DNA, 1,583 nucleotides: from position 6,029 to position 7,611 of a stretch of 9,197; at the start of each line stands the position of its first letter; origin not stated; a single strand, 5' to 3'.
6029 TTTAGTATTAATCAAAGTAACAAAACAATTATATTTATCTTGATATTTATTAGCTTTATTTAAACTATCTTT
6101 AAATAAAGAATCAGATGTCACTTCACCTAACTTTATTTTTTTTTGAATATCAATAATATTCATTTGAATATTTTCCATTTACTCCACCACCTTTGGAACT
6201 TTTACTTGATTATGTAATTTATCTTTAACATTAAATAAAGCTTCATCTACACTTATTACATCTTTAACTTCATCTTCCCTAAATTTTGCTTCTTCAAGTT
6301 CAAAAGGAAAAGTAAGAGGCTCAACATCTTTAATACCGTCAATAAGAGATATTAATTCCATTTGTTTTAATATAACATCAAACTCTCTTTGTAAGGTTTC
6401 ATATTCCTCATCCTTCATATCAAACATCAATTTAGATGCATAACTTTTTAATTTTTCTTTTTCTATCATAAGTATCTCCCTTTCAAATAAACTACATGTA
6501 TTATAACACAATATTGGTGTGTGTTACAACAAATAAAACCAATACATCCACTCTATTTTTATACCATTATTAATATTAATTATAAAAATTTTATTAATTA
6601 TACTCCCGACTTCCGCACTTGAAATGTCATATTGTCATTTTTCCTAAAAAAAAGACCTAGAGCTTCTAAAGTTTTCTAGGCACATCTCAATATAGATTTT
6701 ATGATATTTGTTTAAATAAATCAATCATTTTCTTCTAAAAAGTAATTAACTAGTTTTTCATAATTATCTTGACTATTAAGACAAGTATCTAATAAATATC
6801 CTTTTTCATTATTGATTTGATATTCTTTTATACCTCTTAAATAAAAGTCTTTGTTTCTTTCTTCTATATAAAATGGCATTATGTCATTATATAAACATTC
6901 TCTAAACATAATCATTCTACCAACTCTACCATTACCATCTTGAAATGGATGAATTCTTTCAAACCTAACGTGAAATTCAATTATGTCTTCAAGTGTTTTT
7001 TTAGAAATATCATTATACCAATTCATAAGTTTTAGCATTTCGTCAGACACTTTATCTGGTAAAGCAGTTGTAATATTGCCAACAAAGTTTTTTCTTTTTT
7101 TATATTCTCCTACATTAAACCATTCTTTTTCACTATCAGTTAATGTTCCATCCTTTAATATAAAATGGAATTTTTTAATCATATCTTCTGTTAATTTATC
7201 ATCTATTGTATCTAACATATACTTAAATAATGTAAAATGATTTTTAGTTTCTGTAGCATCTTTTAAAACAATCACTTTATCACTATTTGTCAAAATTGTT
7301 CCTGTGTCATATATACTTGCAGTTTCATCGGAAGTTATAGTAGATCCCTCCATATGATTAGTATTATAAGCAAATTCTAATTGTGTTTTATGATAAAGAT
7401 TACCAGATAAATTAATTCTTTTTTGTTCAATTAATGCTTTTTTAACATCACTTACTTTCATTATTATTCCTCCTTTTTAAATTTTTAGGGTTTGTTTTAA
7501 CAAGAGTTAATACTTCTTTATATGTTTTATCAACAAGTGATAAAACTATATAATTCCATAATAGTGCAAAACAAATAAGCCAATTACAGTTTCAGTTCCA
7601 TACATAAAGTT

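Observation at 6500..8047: Perfect 105-bp direct repeats bracket the membrane-ORF/fic module upstream of gatCAB-aspS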

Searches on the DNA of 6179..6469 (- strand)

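Call 34: search_rna_families(sources=[L019, L020, L007, L008, L009, L010, L011, L012, L013, L014, L015, L016, L017], threshold=gathering)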
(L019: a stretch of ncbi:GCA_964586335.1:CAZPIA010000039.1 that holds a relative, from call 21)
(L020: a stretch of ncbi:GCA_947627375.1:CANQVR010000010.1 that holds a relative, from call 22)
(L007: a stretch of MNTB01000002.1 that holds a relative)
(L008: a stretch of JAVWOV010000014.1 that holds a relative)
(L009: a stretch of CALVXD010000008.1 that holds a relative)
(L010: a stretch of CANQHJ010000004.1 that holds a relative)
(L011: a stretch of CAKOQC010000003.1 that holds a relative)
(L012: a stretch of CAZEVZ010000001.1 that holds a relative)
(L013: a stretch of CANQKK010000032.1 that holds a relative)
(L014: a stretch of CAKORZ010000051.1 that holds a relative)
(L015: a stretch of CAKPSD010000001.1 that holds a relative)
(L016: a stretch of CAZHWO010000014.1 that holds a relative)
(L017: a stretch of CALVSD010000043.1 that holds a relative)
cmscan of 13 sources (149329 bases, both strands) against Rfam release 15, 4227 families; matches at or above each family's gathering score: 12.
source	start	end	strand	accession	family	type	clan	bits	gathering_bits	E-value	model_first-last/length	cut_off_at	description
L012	8873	9457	+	RF01071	OLE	Gene;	-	359.8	50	9.8e-102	1-616/616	no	Ornate Large Extremophilic RNA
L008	5180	5403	+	RF00230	T-box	Cis-reg; leader;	-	142.1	93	2.5e-31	1-219/219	no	T-box leader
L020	5751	5965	+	RF00230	T-box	Cis-reg; leader;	-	131.7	93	1.2e-28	1-219/219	no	T-box leader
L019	121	332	+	RF00230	T-box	Cis-reg; leader;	-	119.8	93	1.4e-25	1-219/219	no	T-box leader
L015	5398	5650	+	RF00230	T-box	Cis-reg; leader;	-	119.7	93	1.5e-25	1-219/219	no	T-box leader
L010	2880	3091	+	RF00230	T-box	Cis-reg; leader;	-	119.4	93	1.8e-25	1-219/219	no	T-box leader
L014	5051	5303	+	RF00230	T-box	Cis-reg; leader;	-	118.4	93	3.1e-25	1-219/219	no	T-box leader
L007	8980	9052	+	RF00005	tRNA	Gene; tRNA;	CL00001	71.7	29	2.5e-13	1-71/71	no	tRNA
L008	5566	5638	+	RF00005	tRNA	Gene; tRNA;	CL00001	69.5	29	1e-12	1-71/71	no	tRNA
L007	11473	11586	+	RF00557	L10_leader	Cis-reg; leader;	-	69.4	44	1.4e-08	1-138/138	no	Ribosomal protein L10 leader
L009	3723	3793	+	RF00005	tRNA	Gene; tRNA;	CL00001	57.9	29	1.5e-09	1-71/71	no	tRNA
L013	8045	8104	+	RF00005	tRNA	Gene; tRNA;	CL00001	45.5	29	3.9e-06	1-58/71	3'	tRNA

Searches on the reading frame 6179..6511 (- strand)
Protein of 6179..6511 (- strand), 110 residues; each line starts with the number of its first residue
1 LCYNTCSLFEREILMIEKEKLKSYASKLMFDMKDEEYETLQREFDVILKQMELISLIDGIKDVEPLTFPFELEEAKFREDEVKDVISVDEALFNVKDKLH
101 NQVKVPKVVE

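Call 8: search_protein_families(library=pfam, proteins=[window:6179-6511:-], max_evalue=0.01)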
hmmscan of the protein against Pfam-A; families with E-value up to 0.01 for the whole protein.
window:6179-6511:- (110 aa): 1 family
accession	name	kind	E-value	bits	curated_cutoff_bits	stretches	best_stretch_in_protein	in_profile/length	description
PF02686.20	GatC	-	8.2e-10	39.2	23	1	33-105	2-66/66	Glu-tRNAGln amidotransferase C subunit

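Call 10: find_encoding_contigs(protein=window:6179-6469:-, flank=10000, max_places=10)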
Protein window:6179-6469:- (96 aa): 1 contig read that carries it; 1 place shown.
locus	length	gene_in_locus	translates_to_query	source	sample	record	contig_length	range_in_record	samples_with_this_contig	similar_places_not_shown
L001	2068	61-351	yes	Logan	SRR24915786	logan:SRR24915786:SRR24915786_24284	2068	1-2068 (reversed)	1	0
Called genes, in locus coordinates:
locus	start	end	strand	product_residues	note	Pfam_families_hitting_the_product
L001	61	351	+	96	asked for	PF02686:GatC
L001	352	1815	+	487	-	PF01425:Amidase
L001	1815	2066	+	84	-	?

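Call 20: find_homologous_proteins(query=window:6179-6469:-, max_evalue=1e-20)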
Query window:6179-6469:- (96 aa): 376 proteins with E <= 1e-20 among 401 candidates; the best 120 are listed.
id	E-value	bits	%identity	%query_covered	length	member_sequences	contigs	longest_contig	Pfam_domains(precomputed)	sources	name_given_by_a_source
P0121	3.4e-51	189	100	100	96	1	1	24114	PF02686.21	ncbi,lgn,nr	ncbi:MAG: Asp-tRNA(Asn)/Glu-tRNA(Gln) amidotransferase subunit GatC [bacterium]|nr:Asp-tRNA(Asn)/Glu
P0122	1.6e-33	132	73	100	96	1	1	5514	PF02686.21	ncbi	-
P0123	1.7e-32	129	67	100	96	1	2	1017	PF02686.21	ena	-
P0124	2.1e-32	129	72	100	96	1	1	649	PF02686.21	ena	-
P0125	2.2e-32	129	70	100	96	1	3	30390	PF02686.21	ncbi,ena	-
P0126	2.2e-32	129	71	100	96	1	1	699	PF02686.21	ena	-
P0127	2.6e-32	129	69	100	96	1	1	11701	PF02686.21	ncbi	-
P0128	3.6e-32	128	71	100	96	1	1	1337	PF02686.21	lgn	-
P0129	4.3e-32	128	70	100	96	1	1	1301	PF02686.21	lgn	-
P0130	4.4e-32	128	71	100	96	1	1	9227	PF02686.21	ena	-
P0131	4.5e-32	128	71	100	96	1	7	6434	PF02686.21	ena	-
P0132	5.3e-32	128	71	100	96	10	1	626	PF02686.21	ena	-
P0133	5.4e-32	128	67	100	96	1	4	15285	PF02686.21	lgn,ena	-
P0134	9.3e-32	127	70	100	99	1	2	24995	PF02686.21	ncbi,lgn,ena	-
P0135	1.4e-31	126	67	100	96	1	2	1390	PF02686.21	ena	-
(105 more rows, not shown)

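Call 21: find_encoding_contigs(protein=P0122, flank=6000, max_places=3)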
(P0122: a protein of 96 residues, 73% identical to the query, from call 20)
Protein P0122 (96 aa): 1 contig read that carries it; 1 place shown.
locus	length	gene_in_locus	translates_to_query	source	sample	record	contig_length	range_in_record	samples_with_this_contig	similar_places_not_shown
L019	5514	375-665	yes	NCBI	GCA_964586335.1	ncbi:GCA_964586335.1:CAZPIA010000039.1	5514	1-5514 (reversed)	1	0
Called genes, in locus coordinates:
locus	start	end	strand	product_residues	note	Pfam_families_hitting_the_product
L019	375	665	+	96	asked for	PF02686:GatC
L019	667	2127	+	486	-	PF01425:Amidase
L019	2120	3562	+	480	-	PF02934:GatB_N, PF02637:GatB_Yqey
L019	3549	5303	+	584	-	PF01336:tRNA_anti-codon, PF00152:tRNA-synt_2, PF02938:GAD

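Call 22: find_encoding_contigs(protein=P0125, flank=6000, max_places=3)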
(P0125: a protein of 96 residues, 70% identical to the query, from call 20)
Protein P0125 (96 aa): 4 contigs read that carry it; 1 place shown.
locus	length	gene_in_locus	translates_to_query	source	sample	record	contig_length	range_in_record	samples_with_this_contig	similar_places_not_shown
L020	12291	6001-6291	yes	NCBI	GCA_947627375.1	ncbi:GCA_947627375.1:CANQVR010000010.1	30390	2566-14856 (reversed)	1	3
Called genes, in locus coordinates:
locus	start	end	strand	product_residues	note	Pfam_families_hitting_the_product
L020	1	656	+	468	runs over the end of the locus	PF03062:MBOAT, PF13813:MBOAT_2 (weak)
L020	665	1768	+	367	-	PF16822:ALGX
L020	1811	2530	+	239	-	PF20772:TACO1_YebC_N, PF01709:Transcrip_reg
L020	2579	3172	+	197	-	PF01551:Peptidase_M23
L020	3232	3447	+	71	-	PF26135:YuzI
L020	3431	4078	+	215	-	PF12227:DUF3603 (weak)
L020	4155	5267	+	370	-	PF00579:tRNA-synt_1b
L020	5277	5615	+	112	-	PF00719:Pyrophosphatase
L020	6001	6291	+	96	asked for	PF02686:GatC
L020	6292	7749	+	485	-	PF01425:Amidase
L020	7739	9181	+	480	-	PF02934:GatB_N, PF02637:GatB_Yqey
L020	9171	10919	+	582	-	PF01336:tRNA_anti-codon, PF00152:tRNA-synt_2, PF02938:GAD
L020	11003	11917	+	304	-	-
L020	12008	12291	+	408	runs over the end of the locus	PF13173:AAA_14, PF13635:DUF4143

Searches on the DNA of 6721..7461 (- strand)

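Call 59: search_rna_families(sources=[L037, L047, L085, L087, L088, L089, L051, L030, L032], threshold=gathering)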
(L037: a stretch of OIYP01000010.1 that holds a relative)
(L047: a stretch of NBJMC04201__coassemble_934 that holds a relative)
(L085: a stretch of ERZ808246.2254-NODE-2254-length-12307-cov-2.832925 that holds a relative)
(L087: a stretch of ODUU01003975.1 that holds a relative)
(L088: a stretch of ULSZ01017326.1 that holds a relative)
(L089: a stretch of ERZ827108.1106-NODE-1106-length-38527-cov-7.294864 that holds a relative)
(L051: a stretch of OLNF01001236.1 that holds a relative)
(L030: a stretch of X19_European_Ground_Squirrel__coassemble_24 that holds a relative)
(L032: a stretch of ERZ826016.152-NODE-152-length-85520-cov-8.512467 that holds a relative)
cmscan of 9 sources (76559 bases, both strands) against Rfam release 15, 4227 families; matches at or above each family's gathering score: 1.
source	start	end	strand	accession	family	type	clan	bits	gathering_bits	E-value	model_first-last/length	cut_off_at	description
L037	5010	5197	+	RF00230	T-box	Cis-reg; leader;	-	106.9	93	1.5e-22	1-219/219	no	T-box leader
